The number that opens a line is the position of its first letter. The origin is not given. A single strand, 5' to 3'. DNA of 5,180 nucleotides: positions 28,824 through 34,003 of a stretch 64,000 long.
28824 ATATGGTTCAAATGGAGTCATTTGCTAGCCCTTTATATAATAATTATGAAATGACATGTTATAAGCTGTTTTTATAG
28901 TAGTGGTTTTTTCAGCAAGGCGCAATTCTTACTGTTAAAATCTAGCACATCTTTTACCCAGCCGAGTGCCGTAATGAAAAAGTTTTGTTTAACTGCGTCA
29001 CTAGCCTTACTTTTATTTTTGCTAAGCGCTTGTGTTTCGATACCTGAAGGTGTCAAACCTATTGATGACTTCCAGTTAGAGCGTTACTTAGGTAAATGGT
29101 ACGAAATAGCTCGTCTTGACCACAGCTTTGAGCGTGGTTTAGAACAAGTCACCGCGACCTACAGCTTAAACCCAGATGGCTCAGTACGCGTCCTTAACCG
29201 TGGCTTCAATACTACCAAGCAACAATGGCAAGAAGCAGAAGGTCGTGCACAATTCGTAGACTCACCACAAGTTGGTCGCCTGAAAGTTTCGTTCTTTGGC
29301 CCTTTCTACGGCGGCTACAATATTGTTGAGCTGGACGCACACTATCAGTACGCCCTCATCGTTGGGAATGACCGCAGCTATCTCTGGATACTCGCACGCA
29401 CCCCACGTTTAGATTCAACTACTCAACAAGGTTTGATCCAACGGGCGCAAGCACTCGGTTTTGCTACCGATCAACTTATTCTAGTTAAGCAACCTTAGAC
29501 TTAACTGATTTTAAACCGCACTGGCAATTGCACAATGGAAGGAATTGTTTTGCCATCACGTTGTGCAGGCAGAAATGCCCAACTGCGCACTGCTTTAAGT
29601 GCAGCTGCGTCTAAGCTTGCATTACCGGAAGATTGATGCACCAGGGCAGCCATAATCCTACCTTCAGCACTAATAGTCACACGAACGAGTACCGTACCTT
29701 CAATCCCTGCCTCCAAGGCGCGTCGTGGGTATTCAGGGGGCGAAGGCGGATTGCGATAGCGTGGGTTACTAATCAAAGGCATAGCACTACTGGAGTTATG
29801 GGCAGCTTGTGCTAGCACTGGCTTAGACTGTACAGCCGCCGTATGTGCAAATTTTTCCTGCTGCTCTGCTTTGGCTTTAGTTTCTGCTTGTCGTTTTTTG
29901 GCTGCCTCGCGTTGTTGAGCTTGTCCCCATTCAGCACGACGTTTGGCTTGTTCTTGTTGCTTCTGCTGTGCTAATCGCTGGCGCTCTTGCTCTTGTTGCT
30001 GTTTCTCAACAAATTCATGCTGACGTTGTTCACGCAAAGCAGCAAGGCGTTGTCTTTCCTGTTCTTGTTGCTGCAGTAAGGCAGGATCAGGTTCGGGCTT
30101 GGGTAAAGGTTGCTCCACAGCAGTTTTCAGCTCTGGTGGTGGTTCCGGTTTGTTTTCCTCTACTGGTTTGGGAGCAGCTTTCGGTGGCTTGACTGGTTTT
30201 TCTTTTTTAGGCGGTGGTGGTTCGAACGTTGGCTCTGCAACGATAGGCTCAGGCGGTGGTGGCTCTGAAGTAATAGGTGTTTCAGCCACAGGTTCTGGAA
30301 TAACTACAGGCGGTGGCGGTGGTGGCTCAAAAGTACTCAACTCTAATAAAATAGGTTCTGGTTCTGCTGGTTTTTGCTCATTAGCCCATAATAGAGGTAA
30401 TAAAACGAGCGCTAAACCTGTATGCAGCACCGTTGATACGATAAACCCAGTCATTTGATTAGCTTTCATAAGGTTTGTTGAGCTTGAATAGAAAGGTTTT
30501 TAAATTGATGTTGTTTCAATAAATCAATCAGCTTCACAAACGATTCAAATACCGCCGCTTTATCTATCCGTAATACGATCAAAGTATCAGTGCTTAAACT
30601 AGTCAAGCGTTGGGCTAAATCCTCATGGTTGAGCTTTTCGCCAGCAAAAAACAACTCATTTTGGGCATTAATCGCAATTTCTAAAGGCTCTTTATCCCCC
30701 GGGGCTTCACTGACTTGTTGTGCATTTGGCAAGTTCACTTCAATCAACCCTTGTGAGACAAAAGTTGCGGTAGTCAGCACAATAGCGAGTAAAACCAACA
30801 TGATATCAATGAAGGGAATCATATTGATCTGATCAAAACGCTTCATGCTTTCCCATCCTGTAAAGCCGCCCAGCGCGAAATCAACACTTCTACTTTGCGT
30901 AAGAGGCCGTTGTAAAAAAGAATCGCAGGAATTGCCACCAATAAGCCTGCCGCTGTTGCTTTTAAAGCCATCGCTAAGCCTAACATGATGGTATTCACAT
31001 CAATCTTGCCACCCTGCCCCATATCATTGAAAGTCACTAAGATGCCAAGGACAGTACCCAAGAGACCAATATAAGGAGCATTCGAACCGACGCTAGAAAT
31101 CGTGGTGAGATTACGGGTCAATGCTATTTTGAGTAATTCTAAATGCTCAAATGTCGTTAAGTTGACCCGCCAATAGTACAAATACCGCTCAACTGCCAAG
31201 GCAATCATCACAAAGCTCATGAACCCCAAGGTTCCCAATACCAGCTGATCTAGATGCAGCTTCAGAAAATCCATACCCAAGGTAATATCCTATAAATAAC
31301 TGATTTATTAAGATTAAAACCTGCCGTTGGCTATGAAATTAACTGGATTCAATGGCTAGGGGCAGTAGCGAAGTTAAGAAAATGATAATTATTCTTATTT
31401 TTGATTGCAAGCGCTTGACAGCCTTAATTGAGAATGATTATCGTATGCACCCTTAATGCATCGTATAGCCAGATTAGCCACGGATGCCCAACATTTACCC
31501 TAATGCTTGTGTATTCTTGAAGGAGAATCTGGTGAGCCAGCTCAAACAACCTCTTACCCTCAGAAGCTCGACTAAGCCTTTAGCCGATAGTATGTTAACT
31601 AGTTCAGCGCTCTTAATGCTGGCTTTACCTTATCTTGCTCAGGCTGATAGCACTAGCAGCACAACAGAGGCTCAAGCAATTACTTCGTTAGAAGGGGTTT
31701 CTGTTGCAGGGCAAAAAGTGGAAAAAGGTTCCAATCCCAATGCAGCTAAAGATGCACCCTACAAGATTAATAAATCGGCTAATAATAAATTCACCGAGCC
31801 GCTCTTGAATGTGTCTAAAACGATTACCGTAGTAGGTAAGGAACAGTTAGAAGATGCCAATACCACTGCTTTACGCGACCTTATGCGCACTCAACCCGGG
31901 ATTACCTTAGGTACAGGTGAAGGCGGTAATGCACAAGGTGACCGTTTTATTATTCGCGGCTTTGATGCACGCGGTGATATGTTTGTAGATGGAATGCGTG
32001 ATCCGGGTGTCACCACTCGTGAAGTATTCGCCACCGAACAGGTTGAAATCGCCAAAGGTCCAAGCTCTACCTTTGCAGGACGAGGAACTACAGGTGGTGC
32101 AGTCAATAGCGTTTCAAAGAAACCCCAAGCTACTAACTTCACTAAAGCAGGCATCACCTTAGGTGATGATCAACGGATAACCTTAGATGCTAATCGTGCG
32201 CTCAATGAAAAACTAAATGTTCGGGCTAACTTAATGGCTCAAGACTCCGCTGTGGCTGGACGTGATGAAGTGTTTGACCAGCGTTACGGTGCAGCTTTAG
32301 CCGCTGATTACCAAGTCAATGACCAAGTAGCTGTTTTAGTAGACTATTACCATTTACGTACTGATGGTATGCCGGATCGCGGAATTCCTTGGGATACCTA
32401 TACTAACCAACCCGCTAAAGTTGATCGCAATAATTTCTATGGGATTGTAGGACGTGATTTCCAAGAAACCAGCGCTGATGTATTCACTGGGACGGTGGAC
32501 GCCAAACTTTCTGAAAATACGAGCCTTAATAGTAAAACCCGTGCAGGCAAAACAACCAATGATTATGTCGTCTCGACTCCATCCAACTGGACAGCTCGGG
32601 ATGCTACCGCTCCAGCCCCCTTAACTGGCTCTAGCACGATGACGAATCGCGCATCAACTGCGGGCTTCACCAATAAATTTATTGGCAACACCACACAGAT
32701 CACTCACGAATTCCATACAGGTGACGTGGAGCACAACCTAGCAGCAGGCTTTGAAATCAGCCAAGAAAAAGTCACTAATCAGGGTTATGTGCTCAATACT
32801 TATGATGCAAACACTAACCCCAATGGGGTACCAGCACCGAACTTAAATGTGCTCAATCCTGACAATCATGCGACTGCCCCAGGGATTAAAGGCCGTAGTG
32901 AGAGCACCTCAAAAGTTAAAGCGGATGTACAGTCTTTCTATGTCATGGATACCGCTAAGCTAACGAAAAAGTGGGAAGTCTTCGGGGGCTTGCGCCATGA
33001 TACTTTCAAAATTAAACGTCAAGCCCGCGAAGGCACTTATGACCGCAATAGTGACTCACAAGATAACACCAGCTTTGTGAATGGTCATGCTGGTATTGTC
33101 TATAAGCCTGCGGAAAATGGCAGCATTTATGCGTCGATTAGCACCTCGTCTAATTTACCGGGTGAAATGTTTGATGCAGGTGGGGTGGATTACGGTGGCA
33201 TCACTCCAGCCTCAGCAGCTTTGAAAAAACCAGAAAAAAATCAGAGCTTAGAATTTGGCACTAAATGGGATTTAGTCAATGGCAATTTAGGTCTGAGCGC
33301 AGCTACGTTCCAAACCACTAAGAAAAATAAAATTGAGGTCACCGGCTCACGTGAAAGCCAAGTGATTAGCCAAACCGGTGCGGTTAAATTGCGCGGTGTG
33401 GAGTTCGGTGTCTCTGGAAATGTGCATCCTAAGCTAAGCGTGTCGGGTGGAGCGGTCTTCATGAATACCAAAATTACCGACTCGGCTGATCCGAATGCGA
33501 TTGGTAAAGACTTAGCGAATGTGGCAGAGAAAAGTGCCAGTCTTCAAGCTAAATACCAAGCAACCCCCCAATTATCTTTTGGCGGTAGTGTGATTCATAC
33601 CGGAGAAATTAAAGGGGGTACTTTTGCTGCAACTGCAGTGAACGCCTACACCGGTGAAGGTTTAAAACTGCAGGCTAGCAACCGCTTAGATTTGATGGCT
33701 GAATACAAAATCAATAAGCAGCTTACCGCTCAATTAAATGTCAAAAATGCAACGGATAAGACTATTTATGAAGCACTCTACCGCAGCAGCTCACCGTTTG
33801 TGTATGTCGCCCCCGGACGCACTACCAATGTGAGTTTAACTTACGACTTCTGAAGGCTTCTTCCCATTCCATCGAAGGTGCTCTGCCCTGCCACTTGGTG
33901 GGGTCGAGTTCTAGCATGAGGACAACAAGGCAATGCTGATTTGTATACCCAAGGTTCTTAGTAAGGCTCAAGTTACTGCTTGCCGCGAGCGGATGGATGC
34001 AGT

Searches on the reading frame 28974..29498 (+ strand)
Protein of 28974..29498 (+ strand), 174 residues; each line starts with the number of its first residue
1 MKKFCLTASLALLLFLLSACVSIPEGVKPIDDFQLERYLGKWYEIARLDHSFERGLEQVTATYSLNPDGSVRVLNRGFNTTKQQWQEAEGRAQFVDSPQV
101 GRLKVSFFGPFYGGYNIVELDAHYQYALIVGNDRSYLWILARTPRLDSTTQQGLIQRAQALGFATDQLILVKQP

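Call 27: search_protein_families(library=pfam, proteins=[window:28974-29498:+], max_evalue=0.001)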
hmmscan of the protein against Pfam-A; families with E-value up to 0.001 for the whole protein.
window:28974-29498:+ (174 aa): 2 families
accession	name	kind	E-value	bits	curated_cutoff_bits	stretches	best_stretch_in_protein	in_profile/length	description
PF08212.18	Lipocalin_2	-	9.9e-43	146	24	1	34-173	2-146/146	Lipocalin-like domain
PF00061.29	Lipocalin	-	1.7e-05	25.5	23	1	40-169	2-139/145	Lipocalin / cytosolic fatty-acid binding protein family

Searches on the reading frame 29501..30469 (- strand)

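Call 27: search_protein_families(library=pfam, proteins=[window:29501-30469:-], max_evalue=0.001)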
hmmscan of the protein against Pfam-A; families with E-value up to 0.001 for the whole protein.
window:29501-30469:- (322 aa): 2 families
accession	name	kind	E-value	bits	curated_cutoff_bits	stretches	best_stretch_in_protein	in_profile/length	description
PF03544.19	TonB_C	-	6e-22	78.3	24.6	1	244-321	2-79/79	Gram-negative bacterial TonB protein C-terminal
PF13103.11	TonB_2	-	9.7e-06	26.1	22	1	259-308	27-77/85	TonB C terminal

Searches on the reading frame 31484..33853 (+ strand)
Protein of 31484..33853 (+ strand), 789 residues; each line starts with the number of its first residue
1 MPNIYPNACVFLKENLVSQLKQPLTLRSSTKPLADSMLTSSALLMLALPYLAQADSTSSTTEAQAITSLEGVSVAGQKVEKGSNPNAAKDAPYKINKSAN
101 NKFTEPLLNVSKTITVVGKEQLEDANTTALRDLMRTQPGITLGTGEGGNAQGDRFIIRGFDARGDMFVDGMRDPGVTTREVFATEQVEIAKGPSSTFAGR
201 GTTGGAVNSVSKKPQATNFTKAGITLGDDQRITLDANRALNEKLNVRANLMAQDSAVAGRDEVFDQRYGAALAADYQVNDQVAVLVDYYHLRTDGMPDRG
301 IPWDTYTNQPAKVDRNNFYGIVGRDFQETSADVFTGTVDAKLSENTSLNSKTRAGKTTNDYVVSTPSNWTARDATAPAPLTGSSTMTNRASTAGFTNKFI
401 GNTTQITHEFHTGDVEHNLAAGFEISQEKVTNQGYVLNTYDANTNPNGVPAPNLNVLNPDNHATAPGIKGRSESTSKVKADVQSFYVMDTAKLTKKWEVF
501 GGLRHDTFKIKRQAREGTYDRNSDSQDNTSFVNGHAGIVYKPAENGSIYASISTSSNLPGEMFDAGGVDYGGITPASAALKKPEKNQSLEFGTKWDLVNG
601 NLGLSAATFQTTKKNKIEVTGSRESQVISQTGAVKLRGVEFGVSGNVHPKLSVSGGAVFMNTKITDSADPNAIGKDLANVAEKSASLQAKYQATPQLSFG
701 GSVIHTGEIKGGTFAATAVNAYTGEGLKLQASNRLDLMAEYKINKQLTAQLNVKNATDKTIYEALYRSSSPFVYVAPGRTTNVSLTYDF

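Call 66: search_protein_families(library=pfam, proteins=[window:31484-33853:+], max_evalue=0.00001)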
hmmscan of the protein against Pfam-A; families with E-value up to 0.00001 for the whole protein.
window:31484-33853:+ (789 aa): 2 families
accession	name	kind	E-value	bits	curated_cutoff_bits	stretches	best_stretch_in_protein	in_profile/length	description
PF00593.30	TonB_dep_Rec_b-barrel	-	7.5e-45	155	27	1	279-755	10-435/436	TonB dependent receptor-like, beta-barrel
PF07715.20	Plug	-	3.2e-17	63.4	23.9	1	108-206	3-107/107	TonB-dependent Receptor Plug Domain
